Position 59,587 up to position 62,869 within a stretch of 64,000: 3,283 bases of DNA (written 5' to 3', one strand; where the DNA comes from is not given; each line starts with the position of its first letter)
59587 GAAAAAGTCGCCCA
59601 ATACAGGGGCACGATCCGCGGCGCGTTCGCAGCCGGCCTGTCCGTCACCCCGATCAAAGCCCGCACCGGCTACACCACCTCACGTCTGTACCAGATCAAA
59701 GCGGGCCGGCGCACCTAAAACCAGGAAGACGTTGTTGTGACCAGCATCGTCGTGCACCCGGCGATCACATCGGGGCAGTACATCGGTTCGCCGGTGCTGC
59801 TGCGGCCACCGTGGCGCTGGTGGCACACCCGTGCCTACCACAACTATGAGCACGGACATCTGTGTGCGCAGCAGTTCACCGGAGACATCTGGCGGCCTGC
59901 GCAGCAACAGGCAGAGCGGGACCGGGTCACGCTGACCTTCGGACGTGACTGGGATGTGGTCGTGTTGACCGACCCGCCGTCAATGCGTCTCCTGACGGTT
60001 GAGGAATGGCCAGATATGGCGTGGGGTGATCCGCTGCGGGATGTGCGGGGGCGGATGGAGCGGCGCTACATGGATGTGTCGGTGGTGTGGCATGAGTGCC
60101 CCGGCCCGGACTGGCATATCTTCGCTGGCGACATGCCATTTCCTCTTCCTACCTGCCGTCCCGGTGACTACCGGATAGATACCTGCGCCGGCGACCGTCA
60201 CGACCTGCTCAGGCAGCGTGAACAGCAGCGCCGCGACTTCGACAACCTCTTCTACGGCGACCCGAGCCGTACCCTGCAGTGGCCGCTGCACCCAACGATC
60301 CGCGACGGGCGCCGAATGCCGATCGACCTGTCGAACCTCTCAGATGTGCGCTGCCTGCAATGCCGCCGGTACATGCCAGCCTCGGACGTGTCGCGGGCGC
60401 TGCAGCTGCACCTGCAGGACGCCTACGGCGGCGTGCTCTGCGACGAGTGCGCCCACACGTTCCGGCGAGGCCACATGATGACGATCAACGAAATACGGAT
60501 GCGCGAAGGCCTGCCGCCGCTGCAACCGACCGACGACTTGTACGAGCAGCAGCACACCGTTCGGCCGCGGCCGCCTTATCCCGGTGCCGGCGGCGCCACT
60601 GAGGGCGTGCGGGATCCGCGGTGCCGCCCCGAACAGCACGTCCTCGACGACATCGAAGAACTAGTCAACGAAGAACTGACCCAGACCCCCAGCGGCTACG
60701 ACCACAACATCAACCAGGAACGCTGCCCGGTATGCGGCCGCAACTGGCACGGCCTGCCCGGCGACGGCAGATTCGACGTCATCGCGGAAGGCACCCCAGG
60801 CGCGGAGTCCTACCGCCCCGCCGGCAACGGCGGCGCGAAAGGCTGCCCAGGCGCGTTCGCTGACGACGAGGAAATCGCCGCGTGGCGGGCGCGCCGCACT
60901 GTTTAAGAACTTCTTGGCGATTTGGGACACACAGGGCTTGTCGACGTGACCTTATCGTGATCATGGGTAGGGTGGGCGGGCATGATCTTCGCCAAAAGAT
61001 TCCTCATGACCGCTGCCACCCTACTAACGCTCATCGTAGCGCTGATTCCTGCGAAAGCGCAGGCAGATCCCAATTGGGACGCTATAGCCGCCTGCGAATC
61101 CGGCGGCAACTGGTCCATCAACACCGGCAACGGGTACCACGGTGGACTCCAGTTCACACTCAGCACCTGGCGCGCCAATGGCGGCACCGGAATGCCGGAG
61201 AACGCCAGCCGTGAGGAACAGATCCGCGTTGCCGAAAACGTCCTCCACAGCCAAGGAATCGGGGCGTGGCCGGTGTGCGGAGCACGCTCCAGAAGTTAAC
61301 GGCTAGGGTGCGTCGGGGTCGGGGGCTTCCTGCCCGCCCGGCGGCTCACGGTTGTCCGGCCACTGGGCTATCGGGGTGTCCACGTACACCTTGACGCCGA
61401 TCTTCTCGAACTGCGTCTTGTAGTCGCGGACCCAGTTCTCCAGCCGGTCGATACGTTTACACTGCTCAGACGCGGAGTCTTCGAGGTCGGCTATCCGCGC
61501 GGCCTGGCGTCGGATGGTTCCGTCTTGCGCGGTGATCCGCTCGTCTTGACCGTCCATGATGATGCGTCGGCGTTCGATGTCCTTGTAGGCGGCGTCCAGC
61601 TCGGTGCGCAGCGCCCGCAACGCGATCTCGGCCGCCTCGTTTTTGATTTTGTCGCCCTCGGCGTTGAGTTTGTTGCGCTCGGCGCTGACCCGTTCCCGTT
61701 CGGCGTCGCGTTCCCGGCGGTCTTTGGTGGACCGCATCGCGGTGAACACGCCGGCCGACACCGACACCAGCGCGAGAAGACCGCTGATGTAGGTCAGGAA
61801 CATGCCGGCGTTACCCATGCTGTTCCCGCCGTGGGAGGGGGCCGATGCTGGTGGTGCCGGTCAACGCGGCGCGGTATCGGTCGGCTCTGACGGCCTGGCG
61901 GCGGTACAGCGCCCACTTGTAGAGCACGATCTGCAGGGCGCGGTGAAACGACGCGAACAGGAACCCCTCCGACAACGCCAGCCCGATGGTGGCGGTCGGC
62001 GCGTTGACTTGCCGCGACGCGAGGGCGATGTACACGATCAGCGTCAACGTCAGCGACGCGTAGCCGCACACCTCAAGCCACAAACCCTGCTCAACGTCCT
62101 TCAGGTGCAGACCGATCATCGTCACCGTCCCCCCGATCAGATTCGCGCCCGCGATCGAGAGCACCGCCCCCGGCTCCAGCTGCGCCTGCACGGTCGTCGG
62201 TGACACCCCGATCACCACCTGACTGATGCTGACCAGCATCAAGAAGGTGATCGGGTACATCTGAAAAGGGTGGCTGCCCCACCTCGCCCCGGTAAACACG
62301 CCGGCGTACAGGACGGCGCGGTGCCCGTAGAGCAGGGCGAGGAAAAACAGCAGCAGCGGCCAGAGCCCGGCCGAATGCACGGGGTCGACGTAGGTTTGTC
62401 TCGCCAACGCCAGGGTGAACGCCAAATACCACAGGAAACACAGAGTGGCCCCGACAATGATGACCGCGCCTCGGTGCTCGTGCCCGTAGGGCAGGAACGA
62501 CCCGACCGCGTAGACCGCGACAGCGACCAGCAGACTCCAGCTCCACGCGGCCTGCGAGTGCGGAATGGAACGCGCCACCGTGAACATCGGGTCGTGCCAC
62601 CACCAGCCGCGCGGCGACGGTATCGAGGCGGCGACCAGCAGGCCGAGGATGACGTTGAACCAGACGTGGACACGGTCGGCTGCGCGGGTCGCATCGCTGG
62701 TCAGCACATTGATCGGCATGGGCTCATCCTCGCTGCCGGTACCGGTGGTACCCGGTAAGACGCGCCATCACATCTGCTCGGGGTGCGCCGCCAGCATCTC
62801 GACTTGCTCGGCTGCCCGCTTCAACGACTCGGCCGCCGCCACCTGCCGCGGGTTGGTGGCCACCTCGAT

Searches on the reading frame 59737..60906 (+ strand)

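Call 42: search_protein_families(library=phrogs, proteins=[window:59737-60906:+], max_evalue=0.001)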
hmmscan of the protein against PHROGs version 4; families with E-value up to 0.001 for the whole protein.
window:59737-60906:+ (389 aa): 3 families
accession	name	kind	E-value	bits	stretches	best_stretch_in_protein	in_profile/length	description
phrog_16713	-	unknown function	2.4e-12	48.2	1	298-373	3-81/272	-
phrog_11256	-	DNA, RNA and nucleotide metabolism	0.00042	20.4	1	301-341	5-47/387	DNA binding protein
phrog_28441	-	unknown function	0.00076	20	0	302-345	9-52/285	-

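Call 54: search_protein_families(library=ncbifam, proteins=[window:59737-60906:+], max_evalue=0.01)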
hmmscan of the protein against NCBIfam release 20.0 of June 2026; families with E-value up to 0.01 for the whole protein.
window:59737-60906:+ (389 aa): 0 families

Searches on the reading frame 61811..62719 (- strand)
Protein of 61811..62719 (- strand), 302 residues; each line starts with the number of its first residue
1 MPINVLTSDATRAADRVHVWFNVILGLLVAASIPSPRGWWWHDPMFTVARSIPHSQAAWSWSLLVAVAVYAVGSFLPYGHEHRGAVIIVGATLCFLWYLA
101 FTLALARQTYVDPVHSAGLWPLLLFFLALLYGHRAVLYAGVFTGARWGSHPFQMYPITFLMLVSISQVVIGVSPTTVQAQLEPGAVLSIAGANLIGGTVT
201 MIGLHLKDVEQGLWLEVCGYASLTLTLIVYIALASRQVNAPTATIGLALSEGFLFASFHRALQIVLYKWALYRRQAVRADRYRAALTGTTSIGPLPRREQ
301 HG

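Call 42: search_protein_families(library=phrogs, proteins=[window:61811-62719:-], max_evalue=0.001)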
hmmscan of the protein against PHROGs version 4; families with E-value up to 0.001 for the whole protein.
window:61811-62719:- (302 aa): 2 families
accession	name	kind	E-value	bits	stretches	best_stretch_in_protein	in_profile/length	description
phrog_5552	-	moron, auxiliary metabolic gene and host takeover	1.5e-07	32.2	1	146-237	18-114/162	membrane protein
phrog_12678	-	unknown function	1.1e-06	29.7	1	145-278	17-150/157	-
